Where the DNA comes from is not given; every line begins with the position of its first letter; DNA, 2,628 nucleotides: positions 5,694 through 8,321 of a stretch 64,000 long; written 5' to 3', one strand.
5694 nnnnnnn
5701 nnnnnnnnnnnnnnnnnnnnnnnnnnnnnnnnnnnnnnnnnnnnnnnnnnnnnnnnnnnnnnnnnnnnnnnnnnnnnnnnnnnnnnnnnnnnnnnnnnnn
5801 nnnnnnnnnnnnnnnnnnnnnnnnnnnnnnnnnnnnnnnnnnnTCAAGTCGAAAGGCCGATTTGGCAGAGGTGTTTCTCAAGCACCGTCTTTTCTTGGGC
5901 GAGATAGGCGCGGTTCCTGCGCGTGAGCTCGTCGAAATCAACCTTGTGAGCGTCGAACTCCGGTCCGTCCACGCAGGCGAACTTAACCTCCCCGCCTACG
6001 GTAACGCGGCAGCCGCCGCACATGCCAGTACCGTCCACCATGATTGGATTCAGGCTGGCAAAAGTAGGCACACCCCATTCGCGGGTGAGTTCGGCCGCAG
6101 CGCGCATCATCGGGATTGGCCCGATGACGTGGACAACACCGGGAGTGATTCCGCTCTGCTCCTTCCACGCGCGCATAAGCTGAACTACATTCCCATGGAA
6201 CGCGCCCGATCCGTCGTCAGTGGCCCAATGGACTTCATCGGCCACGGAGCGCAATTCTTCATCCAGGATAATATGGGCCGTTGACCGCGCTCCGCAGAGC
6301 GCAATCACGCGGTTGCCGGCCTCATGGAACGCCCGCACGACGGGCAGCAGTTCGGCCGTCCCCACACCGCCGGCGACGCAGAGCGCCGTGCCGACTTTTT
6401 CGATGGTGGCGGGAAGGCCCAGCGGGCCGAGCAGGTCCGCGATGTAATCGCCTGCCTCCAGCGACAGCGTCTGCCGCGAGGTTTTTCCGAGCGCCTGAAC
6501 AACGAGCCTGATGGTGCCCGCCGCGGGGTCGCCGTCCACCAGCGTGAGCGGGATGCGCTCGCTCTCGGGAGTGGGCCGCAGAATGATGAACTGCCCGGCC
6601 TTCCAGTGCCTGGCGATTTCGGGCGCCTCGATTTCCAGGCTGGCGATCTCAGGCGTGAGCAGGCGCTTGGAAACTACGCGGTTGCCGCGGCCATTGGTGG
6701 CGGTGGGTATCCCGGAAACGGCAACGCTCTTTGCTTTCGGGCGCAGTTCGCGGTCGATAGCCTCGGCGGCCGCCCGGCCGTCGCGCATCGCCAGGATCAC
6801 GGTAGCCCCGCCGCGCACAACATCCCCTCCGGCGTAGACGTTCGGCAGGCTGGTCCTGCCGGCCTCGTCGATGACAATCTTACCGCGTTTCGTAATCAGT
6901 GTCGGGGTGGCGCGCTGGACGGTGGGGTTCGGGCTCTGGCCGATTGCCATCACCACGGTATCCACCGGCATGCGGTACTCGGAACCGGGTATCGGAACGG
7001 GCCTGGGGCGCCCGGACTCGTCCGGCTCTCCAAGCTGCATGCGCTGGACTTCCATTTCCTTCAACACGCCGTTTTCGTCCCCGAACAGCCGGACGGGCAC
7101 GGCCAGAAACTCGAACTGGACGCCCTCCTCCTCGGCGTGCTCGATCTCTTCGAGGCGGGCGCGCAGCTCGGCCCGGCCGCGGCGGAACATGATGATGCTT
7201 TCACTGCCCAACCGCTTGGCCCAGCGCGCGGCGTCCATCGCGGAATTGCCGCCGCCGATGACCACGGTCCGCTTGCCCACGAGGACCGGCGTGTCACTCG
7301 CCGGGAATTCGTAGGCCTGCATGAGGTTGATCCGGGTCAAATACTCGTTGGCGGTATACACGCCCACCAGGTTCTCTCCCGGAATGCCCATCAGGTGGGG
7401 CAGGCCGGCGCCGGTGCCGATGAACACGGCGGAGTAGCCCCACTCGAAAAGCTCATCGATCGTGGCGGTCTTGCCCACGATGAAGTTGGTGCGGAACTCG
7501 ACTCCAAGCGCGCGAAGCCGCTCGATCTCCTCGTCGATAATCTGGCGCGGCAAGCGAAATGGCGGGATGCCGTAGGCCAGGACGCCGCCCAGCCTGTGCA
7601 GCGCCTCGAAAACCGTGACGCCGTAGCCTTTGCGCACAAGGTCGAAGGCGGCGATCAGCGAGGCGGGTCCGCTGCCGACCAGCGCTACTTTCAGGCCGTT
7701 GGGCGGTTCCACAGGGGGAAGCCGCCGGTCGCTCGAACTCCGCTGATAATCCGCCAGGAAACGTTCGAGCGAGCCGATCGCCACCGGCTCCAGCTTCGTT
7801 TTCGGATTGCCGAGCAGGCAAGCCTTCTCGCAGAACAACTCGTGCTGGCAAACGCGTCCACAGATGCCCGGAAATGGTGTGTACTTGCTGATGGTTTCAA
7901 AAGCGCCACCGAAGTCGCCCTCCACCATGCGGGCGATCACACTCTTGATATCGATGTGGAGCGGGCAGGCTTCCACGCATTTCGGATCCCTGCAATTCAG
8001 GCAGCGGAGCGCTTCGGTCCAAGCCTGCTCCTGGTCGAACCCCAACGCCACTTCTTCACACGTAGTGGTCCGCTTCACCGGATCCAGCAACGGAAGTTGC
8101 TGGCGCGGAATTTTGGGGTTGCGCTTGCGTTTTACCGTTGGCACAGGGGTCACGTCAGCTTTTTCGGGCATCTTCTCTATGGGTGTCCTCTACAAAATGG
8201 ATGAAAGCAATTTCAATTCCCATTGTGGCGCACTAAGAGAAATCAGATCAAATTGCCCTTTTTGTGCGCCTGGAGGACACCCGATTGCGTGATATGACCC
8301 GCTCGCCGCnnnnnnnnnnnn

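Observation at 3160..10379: Four perfect GTGAC-N4-GTCAC dyads tie a Crp/Fnr regulator to hemerythrin, RIC/ScdA and a radical SAM gene (candidate NO/O2-stress regulon)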

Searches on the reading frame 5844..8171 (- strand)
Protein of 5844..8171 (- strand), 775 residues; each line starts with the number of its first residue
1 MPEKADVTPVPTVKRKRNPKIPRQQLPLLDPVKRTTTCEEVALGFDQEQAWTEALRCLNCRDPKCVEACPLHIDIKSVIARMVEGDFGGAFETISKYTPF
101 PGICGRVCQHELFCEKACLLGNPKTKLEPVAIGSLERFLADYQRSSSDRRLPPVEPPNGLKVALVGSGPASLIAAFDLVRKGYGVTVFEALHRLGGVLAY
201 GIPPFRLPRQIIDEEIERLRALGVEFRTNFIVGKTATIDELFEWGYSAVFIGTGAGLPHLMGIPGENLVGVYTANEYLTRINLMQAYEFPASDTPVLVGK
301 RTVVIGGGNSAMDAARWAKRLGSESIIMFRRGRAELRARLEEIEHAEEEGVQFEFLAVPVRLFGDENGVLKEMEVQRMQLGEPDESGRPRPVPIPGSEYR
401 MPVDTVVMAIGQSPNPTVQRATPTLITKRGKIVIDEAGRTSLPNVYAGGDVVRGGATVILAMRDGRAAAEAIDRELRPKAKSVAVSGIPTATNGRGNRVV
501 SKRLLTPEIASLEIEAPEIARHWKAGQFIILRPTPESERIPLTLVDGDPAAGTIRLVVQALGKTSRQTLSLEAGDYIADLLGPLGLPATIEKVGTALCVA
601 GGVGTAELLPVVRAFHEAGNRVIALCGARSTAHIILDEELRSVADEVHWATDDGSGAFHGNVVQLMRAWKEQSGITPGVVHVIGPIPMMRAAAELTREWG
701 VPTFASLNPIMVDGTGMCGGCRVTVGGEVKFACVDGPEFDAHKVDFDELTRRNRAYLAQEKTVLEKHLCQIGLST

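Call 10: search_protein_families(library=pfam, proteins=[window:5844-8171:-])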
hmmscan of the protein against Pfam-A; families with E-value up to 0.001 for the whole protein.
window:5844-8171:- (775 aa): 7 families
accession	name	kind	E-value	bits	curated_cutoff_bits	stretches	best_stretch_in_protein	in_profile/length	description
PF07992.20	Pyr_redox_2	-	3.9e-35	122.1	26.1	1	161-465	2-291/291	Pyridine nucleotide-disulphide oxidoreductase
PF14691.11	Fer4_20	-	1.5e-34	118.6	25.8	1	35-145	2-110/113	Dihydroprymidine dehydrogenase domain II, 4Fe-4S cluster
PF10418.14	DHODB_Fe-S_bind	-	4.7e-13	49.1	23.9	1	708-745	1-41/41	Iron-sulfur cluster binding domain of dihydroorotate dehydrogenase B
PF00070.33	Pyr_redox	-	3.6e-08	34.3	22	1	301-375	1-79/82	Pyridine nucleotide-disulphide oxidoreductase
PF13738.12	Pyr_redox_3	-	8.4e-06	25.7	30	0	296-330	161-195/305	Pyridine nucleotide-disulphide oxidoreductase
PF13450.12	NAD_binding_8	-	2e-05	25.2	21.9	1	165-197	2-34/68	NAD(P)-binding Rossmann-like domain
PF12831.13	FAD_oxidored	-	0.00017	21.4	27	0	162-202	2-42/416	FAD dependent oxidoreductase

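Call 11: search_protein_families(library=ncbifam, proteins=[window:5844-8171:-])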
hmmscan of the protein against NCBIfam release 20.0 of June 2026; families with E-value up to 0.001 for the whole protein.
window:5844-8171:- (775 aa): 62 families (the best 25 are shown)
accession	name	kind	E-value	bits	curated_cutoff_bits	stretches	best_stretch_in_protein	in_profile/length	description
NF009414.0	PRK12778.1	equivalog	2e-282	938.9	1103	2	12-477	285-750/752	bifunctional dihydroorotate dehydrogenase B NAD binding subunit/NADPH-dependent glutamate synthase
NF009413.0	PRK12775.1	equivalog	4.6e-224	746.4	1895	2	21-478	296-756/1006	putative trifunctional 2-polyprenylphenol hydroxylase/glutamate synthase subunit beta/ferritin domain-containing protein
NF009415.0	PRK12779.1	equivalog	4.2e-182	607.4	1519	1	66-767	211-941/944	putative bifunctional glutamate synthase subunit beta/2-polyprenylphenol hydroxylase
TIGR01316.1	gltA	equivalog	2e-169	564.2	471.75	1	32-474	3-447/449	NADPH-dependent glutamate synthase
NF009454.0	PRK12814.1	equivalog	9.4e-110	367.9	916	2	64-486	103-510/657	putative NADPH-dependent glutamate synthase small subunit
NF004862.0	PRK06222.1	subfamily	8.9e-109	363.3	220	1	497-770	2-274/281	sulfide/dihydroorotate dehydrogenase-like FAD/NAD-binding protein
NF009410.0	PRK12771.1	subfamily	7.6e-105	351.6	516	1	63-477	48-446/566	NAD(P)-binding protein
TIGR01318.1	gltD_gamma_fam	subfamily_domain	4.2e-93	312.4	482.95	1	22-472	7-461/467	glutamate synthase, small subunit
NF009408.0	PRK12769.1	equivalog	2.1e-87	293.8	1003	1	17-478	187-653/659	formate-dependent uric acid utilization protein AegA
NF010590.0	PRK13984.1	equivalog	5.2e-83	279.2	946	1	22-479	157-609/611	putative oxidoreductase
NF009409.0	PRK12770.1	subfamily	1.8e-75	254.2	343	1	155-481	14-355/360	putative glutamate synthase subunit beta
NF009451.0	PRK12809.1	equivalog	1.8e-72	244.6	1154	1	31-472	184-630/639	formate-dependent uric acid utilization protein YgfT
TIGR03315.1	Se_ygfK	equivalog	2.7e-72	243.6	835.3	1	52-473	434-836/1012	putative selenate reductase subunit YgfK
TIGR01317.1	GOGAT_sm_gam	subfamily_domain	3.8e-67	227.2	447.7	1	23-476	10-478/485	glutamate synthase small subunit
NF045663.1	diclust_near_Sec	equivalog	4.8e-43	147.3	530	1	50-255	5-199/759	pyridine nucleotide-disulfide oxidoreductase/dicluster-binding protein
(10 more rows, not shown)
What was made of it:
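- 4960..8171 (-): NfnBA-like fusion (5844-8171) and CDF transporter (4960-5847, 4-nt overlap with the fusion gene), downstream of RIC after a 138-nt gap. Regulon membership is possible but not shown. Domains from calls 10 and 11.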
